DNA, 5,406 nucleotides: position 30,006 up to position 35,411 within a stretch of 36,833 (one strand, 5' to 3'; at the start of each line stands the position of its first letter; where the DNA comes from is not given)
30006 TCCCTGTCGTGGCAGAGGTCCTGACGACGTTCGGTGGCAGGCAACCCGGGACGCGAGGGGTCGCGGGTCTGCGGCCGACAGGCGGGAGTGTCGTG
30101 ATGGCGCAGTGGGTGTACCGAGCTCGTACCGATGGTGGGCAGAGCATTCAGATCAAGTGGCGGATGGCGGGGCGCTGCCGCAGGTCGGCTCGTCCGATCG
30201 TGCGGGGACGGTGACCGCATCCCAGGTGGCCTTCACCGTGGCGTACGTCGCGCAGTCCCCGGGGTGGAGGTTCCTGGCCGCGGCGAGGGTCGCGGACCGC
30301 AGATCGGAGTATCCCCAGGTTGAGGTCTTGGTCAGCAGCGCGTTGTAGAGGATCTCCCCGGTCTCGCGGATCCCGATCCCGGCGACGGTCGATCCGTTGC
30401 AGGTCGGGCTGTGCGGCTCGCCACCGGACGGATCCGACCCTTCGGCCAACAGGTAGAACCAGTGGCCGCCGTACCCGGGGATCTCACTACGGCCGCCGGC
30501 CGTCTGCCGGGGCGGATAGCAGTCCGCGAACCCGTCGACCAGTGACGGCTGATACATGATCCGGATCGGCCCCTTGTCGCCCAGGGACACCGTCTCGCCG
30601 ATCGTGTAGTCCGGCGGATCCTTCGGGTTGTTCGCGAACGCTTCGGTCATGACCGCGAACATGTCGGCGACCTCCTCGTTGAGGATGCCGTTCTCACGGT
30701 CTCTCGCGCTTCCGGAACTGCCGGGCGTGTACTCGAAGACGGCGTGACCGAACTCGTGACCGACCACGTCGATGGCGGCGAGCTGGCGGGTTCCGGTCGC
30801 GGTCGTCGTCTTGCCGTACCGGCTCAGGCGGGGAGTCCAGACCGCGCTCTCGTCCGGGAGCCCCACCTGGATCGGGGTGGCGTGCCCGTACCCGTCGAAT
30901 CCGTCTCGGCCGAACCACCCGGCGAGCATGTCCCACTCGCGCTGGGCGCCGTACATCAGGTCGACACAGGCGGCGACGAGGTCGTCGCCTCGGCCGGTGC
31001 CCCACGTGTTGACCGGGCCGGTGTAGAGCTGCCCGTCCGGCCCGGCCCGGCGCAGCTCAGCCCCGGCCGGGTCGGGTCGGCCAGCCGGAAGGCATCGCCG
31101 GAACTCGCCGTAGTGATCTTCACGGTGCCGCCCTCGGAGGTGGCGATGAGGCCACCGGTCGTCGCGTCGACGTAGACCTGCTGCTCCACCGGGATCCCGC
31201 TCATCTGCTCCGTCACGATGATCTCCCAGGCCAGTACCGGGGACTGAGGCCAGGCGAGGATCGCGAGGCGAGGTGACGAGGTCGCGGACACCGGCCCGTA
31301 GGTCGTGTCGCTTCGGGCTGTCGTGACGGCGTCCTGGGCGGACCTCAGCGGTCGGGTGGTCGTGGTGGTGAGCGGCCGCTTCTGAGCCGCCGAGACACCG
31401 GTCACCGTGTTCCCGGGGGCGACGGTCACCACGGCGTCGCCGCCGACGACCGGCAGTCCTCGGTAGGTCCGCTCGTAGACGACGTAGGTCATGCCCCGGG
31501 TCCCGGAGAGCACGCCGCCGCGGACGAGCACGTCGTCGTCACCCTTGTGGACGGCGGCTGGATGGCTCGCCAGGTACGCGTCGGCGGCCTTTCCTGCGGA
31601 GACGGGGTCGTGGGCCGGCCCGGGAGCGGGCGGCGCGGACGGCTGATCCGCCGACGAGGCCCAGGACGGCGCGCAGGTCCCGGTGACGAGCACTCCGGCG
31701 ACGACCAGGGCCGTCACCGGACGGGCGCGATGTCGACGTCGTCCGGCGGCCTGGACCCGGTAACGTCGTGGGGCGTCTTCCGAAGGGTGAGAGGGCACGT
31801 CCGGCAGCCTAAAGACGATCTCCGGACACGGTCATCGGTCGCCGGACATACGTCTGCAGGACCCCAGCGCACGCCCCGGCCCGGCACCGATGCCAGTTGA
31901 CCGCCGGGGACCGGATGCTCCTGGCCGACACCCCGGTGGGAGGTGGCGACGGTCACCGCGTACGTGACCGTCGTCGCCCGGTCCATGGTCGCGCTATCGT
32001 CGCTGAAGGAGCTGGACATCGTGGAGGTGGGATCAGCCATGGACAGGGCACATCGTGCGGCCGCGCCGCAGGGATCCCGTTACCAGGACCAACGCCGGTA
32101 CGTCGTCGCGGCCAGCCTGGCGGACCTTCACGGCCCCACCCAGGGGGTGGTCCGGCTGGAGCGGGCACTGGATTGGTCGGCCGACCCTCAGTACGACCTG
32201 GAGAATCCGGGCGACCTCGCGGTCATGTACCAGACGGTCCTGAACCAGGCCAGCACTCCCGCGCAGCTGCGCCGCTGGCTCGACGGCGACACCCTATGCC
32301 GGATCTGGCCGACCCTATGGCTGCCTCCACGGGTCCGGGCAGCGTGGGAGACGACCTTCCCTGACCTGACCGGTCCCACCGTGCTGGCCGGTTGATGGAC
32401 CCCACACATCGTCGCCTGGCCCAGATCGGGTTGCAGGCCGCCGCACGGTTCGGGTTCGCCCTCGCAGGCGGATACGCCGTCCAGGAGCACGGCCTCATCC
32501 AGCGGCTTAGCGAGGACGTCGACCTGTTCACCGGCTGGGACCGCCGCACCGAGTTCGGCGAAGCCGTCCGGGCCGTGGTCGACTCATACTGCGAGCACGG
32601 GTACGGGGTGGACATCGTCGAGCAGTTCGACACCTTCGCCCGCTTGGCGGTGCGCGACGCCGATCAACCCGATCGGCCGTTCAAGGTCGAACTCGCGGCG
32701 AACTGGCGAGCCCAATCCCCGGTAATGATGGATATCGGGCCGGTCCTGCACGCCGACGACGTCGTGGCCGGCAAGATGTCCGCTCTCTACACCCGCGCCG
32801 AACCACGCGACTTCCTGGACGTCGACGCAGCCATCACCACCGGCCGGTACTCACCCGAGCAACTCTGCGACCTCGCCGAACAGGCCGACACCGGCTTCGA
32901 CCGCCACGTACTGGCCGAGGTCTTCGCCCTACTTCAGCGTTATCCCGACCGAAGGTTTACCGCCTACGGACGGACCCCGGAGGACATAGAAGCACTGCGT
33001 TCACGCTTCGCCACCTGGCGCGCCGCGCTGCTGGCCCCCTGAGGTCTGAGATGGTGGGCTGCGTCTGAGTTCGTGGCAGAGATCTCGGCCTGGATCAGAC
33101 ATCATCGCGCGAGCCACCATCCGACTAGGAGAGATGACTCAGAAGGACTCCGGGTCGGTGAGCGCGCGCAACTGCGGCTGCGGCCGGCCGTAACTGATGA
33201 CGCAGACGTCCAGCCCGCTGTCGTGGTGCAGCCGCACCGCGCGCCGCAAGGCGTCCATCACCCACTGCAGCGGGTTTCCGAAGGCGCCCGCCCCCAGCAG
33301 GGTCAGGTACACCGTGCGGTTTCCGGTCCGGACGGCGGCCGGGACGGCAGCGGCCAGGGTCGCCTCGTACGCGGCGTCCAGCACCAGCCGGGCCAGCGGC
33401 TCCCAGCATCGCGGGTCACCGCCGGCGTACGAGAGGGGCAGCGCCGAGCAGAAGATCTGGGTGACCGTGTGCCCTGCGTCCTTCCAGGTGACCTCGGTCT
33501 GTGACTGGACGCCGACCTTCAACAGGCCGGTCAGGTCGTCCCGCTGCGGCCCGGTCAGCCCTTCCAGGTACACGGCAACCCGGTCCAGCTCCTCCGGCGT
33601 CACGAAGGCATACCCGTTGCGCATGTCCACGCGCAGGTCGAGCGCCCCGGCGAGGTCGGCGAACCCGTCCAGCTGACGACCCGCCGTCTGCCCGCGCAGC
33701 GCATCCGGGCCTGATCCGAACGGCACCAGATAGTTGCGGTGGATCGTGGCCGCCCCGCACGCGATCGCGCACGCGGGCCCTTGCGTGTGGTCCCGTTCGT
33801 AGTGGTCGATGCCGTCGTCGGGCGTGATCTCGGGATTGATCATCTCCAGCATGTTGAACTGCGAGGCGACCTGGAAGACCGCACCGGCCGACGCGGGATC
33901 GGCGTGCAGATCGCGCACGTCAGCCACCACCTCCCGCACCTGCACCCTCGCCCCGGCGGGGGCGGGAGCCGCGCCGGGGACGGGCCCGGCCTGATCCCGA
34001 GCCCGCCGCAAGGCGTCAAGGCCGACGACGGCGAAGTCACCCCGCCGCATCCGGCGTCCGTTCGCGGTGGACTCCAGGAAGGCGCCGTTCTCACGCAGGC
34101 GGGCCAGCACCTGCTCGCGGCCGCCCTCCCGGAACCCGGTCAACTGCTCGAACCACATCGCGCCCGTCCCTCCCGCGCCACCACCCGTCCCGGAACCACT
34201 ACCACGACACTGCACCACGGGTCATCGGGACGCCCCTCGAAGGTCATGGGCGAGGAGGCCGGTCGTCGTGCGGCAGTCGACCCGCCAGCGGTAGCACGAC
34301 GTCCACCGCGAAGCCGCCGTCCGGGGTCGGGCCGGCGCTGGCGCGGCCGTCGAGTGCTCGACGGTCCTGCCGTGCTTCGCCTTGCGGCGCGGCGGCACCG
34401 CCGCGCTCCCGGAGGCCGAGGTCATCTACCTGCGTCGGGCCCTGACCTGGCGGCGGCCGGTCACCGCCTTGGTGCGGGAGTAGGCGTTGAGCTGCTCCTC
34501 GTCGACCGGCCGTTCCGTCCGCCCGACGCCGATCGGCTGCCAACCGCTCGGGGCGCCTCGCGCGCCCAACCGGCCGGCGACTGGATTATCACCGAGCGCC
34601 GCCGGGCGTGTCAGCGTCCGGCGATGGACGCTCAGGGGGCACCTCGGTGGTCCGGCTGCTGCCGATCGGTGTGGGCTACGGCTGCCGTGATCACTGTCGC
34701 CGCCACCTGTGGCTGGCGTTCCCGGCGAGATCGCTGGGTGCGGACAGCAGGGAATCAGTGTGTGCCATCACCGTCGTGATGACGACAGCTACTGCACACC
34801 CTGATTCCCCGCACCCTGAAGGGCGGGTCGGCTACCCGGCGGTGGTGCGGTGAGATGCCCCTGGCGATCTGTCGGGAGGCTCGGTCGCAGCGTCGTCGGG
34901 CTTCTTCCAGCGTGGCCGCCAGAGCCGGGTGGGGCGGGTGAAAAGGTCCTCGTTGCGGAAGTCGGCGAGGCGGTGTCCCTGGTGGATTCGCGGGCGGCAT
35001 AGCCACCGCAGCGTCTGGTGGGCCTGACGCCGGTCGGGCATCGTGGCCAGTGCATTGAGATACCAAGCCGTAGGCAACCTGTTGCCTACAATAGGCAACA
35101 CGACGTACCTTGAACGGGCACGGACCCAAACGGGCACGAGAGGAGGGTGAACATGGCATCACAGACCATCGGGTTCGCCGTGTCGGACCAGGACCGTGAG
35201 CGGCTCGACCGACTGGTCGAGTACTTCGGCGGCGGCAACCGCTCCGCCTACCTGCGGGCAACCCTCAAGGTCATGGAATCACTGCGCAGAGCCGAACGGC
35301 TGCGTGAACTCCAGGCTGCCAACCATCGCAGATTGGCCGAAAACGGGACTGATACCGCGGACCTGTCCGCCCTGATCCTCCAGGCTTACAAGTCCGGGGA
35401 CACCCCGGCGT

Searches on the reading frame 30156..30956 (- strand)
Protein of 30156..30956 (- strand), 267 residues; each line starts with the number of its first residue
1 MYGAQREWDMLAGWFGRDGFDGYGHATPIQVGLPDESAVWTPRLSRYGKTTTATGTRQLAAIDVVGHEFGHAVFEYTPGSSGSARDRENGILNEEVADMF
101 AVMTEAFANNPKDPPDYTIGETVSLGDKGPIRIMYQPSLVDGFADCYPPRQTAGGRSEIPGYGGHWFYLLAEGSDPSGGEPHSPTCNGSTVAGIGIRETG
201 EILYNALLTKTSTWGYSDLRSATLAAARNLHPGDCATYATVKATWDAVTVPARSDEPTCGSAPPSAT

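Call 14: search_protein_families(library=pfam, proteins=[window:30156-30956:-], max_evalue=0.01)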
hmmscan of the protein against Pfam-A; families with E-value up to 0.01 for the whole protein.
window:30156-30956:- (267 aa): 2 families
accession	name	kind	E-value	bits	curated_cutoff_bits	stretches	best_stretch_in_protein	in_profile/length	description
PF02868.21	Peptidase_M4_C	-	1.8e-22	80.4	24.4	1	87-250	7-165/165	Thermolysin metallopeptidase, alpha-helical domain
PF01447.24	Peptidase_M4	-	4e-14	53.7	22.4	1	2-75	70-145/145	Thermolysin metallopeptidase, catalytic domain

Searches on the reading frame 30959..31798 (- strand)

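Call 14: search_protein_families(library=pfam, proteins=[window:30959-31798:-], max_evalue=0.01)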
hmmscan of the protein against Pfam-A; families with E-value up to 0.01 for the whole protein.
window:30959-31798:- (280 aa): 1 family
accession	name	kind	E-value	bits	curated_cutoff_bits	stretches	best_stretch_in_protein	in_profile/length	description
PF07504.19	FTP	-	2e-08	34.4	21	1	102-136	14-48/51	Fungalysin/Thermolysin Propeptide Motif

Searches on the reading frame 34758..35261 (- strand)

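Call 112: search_protein_families(library=pfam, proteins=[window:34758-35261:-], max_evalue=0.001)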
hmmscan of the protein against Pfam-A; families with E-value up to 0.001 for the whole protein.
window:34758-35261:- (168 aa): 1 family
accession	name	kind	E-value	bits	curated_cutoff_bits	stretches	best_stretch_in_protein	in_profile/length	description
PF13356.12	Arm-DNA-bind_3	-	0.00052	20.5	27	1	114-142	54-80/83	Arm DNA-binding domain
